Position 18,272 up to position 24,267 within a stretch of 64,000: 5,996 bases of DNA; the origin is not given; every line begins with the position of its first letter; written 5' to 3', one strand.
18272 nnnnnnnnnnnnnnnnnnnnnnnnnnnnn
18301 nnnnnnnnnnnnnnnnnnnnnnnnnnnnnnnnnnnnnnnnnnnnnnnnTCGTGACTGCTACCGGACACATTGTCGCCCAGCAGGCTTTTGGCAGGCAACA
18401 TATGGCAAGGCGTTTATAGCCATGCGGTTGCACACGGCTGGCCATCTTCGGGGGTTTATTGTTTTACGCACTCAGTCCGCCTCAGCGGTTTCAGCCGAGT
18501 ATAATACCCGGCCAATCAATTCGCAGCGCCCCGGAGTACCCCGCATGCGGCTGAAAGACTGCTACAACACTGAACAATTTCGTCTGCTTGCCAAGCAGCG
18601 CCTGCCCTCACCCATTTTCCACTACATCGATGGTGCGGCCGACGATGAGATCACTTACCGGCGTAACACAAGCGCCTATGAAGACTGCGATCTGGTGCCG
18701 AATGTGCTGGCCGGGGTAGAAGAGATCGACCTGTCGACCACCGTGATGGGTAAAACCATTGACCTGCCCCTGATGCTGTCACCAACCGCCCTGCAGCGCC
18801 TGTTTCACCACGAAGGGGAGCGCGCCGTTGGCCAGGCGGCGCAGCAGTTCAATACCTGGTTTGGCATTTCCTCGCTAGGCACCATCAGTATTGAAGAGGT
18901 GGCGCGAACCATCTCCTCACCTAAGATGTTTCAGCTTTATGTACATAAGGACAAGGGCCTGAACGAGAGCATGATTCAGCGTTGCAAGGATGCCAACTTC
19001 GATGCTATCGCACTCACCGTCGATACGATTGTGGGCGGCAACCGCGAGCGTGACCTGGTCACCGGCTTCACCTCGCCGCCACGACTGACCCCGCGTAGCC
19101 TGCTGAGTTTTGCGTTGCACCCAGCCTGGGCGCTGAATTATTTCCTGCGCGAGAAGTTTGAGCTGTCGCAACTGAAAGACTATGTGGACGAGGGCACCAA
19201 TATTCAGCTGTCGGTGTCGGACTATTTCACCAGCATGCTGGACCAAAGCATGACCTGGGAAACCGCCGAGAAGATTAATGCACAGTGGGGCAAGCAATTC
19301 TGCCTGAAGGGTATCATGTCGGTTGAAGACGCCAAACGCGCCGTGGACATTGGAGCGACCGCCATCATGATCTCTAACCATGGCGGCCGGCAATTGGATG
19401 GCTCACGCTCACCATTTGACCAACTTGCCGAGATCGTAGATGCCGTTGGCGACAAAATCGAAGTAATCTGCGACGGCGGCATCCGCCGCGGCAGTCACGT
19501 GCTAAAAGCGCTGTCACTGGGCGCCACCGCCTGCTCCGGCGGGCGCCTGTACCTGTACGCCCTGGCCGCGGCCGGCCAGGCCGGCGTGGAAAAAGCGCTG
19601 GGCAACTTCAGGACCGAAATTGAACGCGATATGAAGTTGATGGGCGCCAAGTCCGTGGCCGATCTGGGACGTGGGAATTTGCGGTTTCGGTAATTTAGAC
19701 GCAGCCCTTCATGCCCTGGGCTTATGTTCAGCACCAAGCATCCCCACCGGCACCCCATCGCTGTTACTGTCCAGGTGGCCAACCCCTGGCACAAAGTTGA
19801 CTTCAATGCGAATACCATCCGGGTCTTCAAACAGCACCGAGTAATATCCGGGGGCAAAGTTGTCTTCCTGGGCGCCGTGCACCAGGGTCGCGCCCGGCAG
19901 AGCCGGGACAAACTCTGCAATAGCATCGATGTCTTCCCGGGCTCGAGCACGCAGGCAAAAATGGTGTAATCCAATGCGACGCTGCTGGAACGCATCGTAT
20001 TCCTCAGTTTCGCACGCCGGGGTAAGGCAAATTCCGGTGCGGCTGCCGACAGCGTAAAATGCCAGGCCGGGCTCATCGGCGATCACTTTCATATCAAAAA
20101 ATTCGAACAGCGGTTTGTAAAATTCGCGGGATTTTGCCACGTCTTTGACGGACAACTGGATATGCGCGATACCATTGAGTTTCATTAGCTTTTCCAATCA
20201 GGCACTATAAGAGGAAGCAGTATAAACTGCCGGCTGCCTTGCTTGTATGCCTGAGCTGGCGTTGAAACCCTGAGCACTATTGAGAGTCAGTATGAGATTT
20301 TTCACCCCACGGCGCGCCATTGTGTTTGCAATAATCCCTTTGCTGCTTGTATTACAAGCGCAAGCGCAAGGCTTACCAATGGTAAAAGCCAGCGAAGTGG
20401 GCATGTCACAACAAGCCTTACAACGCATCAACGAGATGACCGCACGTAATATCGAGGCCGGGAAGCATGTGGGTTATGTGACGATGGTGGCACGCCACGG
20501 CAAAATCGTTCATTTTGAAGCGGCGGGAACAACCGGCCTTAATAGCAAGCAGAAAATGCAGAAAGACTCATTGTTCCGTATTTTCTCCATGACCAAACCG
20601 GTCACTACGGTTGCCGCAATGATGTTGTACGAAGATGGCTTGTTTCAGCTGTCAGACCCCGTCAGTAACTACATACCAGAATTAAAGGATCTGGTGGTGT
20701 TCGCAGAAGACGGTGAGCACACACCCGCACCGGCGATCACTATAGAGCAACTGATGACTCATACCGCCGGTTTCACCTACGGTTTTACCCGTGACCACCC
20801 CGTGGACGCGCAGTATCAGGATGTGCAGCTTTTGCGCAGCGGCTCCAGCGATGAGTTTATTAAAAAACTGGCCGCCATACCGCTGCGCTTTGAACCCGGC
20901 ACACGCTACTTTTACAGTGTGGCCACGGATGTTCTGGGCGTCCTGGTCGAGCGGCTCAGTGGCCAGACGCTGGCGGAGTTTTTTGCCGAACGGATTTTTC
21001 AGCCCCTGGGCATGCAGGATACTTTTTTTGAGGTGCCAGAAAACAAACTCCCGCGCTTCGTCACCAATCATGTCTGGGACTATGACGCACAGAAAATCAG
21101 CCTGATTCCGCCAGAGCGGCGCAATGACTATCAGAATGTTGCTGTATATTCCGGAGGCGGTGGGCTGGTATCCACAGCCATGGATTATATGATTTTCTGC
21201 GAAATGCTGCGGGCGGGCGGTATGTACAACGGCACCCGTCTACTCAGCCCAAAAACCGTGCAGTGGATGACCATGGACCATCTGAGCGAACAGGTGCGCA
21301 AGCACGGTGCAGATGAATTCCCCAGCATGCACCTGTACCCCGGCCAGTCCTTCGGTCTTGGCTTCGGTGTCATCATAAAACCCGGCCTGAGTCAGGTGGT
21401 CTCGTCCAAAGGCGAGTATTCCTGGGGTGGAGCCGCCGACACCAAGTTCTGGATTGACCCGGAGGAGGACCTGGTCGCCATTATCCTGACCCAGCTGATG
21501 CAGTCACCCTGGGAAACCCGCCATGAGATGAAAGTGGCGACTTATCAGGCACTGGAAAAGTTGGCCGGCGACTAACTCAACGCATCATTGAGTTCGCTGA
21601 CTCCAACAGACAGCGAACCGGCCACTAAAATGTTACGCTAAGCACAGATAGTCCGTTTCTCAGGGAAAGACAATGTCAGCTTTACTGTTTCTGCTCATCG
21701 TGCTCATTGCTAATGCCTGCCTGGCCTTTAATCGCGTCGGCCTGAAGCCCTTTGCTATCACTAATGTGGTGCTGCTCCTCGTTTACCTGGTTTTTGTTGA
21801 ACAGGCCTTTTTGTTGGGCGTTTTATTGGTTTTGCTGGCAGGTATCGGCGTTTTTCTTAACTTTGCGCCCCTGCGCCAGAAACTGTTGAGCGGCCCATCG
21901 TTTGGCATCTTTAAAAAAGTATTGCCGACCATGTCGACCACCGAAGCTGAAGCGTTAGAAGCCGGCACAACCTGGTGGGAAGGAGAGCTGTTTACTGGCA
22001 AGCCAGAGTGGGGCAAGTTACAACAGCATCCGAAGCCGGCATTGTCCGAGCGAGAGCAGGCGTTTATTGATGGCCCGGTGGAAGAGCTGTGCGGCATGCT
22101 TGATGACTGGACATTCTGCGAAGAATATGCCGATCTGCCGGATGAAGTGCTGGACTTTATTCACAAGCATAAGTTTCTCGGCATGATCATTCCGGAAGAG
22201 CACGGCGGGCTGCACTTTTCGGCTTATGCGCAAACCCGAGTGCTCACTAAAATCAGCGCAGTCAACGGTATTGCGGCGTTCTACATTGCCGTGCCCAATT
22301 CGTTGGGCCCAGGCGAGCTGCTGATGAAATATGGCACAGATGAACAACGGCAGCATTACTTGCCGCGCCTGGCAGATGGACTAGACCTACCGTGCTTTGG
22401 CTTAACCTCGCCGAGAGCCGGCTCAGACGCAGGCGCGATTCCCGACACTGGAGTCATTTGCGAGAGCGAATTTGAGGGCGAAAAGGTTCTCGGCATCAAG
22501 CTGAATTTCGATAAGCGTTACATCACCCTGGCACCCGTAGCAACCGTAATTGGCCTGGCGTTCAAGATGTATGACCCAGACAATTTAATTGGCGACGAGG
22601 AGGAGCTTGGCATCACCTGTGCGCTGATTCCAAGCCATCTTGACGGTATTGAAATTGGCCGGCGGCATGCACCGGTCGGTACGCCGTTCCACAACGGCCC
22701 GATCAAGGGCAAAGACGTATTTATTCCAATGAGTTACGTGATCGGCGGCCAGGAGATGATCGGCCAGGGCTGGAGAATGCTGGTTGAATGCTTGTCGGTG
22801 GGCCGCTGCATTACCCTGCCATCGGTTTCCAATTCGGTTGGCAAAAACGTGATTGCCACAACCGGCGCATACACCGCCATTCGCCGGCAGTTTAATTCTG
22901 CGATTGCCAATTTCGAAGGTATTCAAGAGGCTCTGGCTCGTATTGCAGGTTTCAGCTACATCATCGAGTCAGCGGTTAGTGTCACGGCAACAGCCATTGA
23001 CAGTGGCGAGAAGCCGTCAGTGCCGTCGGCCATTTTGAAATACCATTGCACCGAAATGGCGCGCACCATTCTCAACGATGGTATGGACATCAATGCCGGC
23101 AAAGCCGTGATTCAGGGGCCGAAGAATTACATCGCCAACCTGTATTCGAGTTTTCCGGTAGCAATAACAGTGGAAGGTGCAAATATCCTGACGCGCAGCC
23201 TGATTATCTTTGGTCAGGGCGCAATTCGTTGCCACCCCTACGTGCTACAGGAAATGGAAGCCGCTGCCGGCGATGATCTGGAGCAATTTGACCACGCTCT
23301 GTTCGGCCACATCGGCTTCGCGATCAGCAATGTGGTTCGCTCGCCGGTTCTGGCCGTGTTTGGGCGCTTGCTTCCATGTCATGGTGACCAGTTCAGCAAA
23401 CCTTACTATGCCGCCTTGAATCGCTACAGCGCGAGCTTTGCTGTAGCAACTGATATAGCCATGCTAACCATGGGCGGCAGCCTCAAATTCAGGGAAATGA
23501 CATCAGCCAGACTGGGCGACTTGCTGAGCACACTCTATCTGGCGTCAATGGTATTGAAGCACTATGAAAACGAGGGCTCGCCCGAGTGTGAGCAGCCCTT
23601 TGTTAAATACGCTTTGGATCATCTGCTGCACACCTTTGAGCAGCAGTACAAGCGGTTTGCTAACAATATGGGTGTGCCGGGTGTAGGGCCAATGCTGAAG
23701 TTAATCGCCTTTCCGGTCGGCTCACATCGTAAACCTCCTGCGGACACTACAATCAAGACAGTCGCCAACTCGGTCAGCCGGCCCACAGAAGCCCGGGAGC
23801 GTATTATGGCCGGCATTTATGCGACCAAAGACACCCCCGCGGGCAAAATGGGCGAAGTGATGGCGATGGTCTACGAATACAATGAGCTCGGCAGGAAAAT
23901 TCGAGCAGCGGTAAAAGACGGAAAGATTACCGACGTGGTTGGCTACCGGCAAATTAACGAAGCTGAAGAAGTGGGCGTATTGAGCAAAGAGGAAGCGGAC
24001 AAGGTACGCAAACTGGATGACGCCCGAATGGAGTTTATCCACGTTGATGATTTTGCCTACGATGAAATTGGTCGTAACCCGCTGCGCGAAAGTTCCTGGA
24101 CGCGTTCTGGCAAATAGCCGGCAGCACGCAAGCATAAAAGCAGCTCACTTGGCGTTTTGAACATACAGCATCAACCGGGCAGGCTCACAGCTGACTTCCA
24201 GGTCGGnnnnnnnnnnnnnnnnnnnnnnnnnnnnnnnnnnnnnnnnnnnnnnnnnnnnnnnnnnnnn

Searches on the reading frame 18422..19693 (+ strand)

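Call 36: search_protein_families(library=pfam, proteins=[window:18422-19693:+], max_evalue=0.001)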
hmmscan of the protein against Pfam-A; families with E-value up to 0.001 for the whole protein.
window:18422-19693:+ (423 aa): 3 families
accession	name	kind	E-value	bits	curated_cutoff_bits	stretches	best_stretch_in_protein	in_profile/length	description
PF01070.24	FMN_dh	-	6.6e-130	433.6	24.9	1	57-420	1-348/350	FMN-dependent dehydrogenase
PF03060.21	NMO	-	0.00014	21.8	28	0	293-379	138-227/331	Nitronate monooxygenase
PF00478.31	IMPDH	-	0.00078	19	25.6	0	344-377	206-239/345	IMP dehydrogenase / GMP reductase domain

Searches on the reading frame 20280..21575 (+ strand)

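Call 36: search_protein_families(library=pfam, proteins=[window:20280-21575:+], max_evalue=0.001)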
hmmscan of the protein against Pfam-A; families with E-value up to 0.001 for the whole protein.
window:20280-21575:+ (431 aa): 1 family
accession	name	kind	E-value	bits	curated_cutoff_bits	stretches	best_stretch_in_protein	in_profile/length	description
PF00144.29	Beta-lactamase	-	1.4e-67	228.7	27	1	58-412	5-316/329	Beta-lactamase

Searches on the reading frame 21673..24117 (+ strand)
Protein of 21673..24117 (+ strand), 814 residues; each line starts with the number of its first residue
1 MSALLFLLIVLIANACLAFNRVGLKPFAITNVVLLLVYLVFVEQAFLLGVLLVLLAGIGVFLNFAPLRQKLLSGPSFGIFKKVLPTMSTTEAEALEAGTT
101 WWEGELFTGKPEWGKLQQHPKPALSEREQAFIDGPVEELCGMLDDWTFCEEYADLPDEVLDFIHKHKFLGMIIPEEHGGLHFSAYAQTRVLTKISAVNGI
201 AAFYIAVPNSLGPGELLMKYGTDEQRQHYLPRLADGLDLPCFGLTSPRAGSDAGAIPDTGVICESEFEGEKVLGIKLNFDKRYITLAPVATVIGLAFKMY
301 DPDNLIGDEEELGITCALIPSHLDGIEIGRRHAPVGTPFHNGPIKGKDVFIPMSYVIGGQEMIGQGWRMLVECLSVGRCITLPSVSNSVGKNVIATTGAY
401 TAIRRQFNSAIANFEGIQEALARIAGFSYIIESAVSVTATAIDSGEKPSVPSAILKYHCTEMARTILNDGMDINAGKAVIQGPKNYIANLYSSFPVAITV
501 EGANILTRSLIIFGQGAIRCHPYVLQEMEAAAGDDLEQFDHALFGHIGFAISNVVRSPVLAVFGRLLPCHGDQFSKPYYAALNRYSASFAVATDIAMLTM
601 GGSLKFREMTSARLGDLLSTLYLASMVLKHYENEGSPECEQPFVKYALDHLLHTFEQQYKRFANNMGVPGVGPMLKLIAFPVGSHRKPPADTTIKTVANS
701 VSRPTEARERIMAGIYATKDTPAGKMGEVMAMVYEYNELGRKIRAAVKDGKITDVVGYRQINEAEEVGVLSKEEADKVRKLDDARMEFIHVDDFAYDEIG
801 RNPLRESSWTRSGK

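Call 36: search_protein_families(library=pfam, proteins=[window:21673-24117:+], max_evalue=0.001)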
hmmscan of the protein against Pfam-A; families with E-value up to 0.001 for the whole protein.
window:21673-24117:+ (814 aa): 4 families
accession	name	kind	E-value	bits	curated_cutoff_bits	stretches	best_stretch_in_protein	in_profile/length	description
PF09317.16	ACDH_C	-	2.9e-86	290.1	25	1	518-794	1-284/284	Acyl-CoA dehydrogenase, C-terminal, bacterial type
PF02771.21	Acyl-CoA_dh_N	-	6.4e-16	59.2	22.9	1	151-236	28-112/113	Acyl-CoA dehydrogenase, N-terminal domain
PF00441.29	Acyl-CoA_dh_1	-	4.5e-12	46.8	22.4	1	364-511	1-145/150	Acyl-CoA dehydrogenase, C-terminal domain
PF02770.24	Acyl-CoA_dh_M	-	2e-07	31.6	33.3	1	241-341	1-88/97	Acyl-CoA dehydrogenase, middle domain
